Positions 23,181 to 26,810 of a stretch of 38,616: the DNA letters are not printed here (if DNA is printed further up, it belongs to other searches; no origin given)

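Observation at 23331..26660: RelA/SpoT homologue fused to a 14-15-helix membrane region with an EamA/DMT transporter-like module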

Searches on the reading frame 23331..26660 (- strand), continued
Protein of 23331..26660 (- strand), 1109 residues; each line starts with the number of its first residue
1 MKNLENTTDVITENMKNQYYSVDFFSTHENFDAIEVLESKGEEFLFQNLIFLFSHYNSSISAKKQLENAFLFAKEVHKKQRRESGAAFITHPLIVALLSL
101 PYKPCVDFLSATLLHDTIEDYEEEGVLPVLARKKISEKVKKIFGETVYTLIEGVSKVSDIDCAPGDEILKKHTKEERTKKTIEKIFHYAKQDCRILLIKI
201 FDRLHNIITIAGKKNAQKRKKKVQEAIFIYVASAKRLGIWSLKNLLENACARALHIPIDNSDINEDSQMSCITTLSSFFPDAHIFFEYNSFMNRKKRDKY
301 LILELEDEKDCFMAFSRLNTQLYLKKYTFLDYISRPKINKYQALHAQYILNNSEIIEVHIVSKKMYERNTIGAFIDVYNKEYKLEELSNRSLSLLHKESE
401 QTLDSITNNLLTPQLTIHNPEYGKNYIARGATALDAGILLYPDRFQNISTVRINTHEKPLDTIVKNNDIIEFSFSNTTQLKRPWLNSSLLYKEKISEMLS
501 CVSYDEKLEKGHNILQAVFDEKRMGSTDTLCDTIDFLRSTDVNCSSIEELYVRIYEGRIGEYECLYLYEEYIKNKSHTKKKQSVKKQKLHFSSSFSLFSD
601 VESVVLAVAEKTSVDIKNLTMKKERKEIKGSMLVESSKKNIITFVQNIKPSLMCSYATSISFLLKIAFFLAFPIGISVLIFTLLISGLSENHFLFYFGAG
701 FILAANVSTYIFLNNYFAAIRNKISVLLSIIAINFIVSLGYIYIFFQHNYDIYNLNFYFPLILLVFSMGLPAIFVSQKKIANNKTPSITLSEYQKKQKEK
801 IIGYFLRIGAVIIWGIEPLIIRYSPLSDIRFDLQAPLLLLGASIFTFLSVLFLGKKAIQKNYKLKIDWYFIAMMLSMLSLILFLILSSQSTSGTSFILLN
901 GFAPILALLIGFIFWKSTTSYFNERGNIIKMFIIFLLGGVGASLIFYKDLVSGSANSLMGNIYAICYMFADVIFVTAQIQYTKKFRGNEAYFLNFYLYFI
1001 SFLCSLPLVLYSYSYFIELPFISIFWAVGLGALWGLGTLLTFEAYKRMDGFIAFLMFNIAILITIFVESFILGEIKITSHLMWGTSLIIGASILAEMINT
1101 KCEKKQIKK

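Call 44: search_protein_families(library=pfam, alignment_id=A1, max_evalue=0.01)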
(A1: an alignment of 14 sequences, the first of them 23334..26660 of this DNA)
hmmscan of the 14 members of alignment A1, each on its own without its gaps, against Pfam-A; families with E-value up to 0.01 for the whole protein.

A. member 1, window:23334-26660:- (1109 aa): 4 families
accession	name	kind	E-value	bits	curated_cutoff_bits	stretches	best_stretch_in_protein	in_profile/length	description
PF13328.12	HD_4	-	1.7e-21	77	27.2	1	69-240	1-156/156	HD domain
PF04607.23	RelA_SpoT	-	1.4e-05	25.8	27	1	305-373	33-102/113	Region found in RelA / SpoT proteins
PF01966.28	HD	-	0.0045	17.7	22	1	89-206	2-115/116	HD domain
PF00892.27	EamA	-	0.0067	17.2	28.2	1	964-1094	3-132/135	EamA-like transporter family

B. families by the number of members that match (of 14 scanned): 6 families
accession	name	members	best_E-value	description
PF13328.12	HD_4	14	1.1e-40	HD domain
PF00892.27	EamA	14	4.7e-20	EamA-like transporter family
PF04607.23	RelA_SpoT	14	1.2e-11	Region found in RelA / SpoT proteins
PF01966.28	HD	11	5.5e-11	HD domain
PF19296.4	RelA_AH_RIS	2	4.4e-06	RelA/SpoT, AH and RIS domains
PF02824.27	TGS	1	0.0022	TGS domain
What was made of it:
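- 23334..24260 (-): DMT/EamA transporter module, 10 TM, residues ~801-1109. EamA matches in 14 of 14 family members (call 44).
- On Long RelA/SpoT homologue (RSH): Pfam TGS itself reaches E 0.002 in only 1 of 14 members (call 44).
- Checked: All 14 aligned family members match HD_4, RelA_SpoT and EamA, with a best EamA E-value of 4.7e-20 (call 44).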

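Call 47: find_encoding_contigs(protein=P0016, flank=10000, max_places=3)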
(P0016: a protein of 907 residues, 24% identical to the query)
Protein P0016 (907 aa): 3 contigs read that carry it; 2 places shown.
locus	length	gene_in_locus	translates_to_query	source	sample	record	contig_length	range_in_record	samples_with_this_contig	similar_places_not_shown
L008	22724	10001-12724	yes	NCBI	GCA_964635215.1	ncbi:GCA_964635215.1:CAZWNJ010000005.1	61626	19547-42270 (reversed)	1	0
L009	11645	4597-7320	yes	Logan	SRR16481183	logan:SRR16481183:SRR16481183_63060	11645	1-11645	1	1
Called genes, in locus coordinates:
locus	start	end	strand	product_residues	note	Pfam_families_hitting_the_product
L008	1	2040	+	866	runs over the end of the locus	PF02861:Clp_N, PF23569:NBD_SMAX1, PF00004:AAA, PF17871:AAA_lid_9, PF07724:AAA_2, PF00004:AAA, PF07728:AAA_5, PF10431:ClpB_D2-small, +7 more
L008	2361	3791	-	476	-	PF00395:SLH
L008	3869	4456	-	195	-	PF00677:Lum_binding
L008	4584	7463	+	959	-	PF00005:ABC_tran (faint), PF02463:SMC_N (faint), PF13191:AAA_16 (faint), PF13304:AAA_21 (faint), PF13555:AAA_29 (faint), PF20703:nSTAND1 (faint), PF17760:UvrA_inter, PF17755:UvrA_DNA-bind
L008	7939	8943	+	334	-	PF00149:Metallophos, PF12850:Metallophos_2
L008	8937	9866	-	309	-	PF03741:TerC, PF04332:DUF475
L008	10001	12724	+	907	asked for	PF13328:HD_4, PF19296:RelA_AH (faint), PF01966:HD (weak), PF04607:RelA_SpoT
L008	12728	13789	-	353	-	-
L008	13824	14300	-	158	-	-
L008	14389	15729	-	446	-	PF01546:Peptidase_M20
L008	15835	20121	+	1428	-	PF00133:tRNA-synt_1, PF09334:tRNA-synt_1g (faint), PF00300:His_Phos_1, PF00133:tRNA-synt_1, PF08264:Anticodon_1, PF19302:DUF5915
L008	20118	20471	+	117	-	PF04020:Phage_holin_4_2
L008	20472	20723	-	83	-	-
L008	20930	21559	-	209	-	PF00230:MIP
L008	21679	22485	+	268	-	PF00395:SLH (faint)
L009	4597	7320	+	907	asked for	PF13328:HD_4, PF19296:RelA_AH (faint), PF01966:HD (weak), PF04607:RelA_SpoT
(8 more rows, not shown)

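Call 48: find_encoding_contigs(protein=P0009, flank=8000, max_places=2)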
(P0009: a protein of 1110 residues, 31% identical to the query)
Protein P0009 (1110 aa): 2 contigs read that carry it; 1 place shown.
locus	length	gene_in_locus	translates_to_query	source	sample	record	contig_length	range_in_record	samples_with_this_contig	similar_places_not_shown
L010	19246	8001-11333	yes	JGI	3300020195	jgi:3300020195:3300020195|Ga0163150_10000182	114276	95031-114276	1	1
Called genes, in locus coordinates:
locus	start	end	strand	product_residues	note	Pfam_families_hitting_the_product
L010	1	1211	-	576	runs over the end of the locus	PF00587:tRNA-synt_2b, PF04073:tRNA_edit, PF03129:HGTP_anticodon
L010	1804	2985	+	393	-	PF17785:PUA_3, PF10672:Methyltrans_SAM, PF03602:Cons_hypoth95 (weak), PF05175:MTS (faint)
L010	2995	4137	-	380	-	PF00155:Aminotran_1_2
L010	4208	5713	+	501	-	PF14010:PEPcase_2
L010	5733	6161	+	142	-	PF00903:Glyoxalase, PF18029:Glyoxalase_6 (weak)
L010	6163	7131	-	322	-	PF12850:Metallophos_2 (faint)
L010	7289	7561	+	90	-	-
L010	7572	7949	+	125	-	PF06262:Zincin_1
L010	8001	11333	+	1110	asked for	PF01966:HD (weak), PF13328:HD_4, PF04607:RelA_SpoT, PF19296:RelA_AH (faint), PF00892:EamA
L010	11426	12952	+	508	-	-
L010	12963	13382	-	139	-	PF08570:DUF1761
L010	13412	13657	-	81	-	-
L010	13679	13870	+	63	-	-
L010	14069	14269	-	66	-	-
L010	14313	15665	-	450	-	-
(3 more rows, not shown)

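Call 49: list_cluster_members(proteins=[P0177, P0179, P0182, P0183, P0188, P0160, P0164, P0173, P0181, P0266])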
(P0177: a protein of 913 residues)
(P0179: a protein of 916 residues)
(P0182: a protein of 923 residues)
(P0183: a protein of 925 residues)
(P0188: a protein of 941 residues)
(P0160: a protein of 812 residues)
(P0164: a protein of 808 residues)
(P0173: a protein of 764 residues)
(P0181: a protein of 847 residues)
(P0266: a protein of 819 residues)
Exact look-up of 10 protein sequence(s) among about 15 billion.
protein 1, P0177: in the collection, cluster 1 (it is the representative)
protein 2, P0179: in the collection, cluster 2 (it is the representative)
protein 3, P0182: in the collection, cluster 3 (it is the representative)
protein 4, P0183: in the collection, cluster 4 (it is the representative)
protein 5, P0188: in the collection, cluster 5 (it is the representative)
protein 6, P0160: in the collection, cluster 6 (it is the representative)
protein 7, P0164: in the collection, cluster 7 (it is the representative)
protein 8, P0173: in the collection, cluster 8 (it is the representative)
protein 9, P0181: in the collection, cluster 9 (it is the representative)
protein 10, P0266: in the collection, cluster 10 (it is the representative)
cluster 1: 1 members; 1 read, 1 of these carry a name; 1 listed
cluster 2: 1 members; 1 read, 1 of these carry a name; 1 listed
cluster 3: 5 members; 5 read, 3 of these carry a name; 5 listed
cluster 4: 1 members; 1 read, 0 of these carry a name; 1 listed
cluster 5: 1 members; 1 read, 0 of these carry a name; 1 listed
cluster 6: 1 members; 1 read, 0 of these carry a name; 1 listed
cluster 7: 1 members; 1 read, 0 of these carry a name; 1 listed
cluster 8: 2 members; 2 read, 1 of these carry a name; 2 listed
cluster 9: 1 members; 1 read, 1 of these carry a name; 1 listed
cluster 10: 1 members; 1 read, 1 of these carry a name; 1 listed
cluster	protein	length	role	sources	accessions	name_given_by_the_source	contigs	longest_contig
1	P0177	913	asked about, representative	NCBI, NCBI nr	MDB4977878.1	MAG: hypothetical protein JWM56_64 [Candidatus Peribacteria bacterium] | hypothetical protein [Candidatus Peribacteria bacterium]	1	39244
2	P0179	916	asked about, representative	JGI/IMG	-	GTP pyrophosphokinase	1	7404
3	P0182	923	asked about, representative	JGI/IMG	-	RelA/SpoT family (p)ppGpp synthetase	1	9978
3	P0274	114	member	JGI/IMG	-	drug/metabolite transporter (DMT)-like permease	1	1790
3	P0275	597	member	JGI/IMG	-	drug/metabolite transporter (DMT)-like permease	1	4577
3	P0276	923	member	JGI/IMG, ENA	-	-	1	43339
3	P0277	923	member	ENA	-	-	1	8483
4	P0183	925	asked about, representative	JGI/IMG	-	-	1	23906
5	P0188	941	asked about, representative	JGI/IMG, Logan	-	-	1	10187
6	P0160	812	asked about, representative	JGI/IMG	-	-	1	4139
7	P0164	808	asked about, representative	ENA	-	-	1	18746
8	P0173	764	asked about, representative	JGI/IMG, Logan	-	-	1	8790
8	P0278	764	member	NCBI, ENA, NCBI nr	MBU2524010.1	RelA/SpoT family protein [Patescibacteria group bacterium]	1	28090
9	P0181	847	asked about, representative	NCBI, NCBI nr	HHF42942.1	MAG TPA: bifunctional (p)ppGpp synthetase/guanosine-3',5'-bis(diphosphate) ... | bifunctional (p)ppGpp synthetase/guanosine-3',5'-bis(diphosphate) 3'-pyrophosphohydrolase ...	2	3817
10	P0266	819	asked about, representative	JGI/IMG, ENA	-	GTP diphosphokinase / guanosine-3',5'-bis(diphosphate) 3'-diphosphatase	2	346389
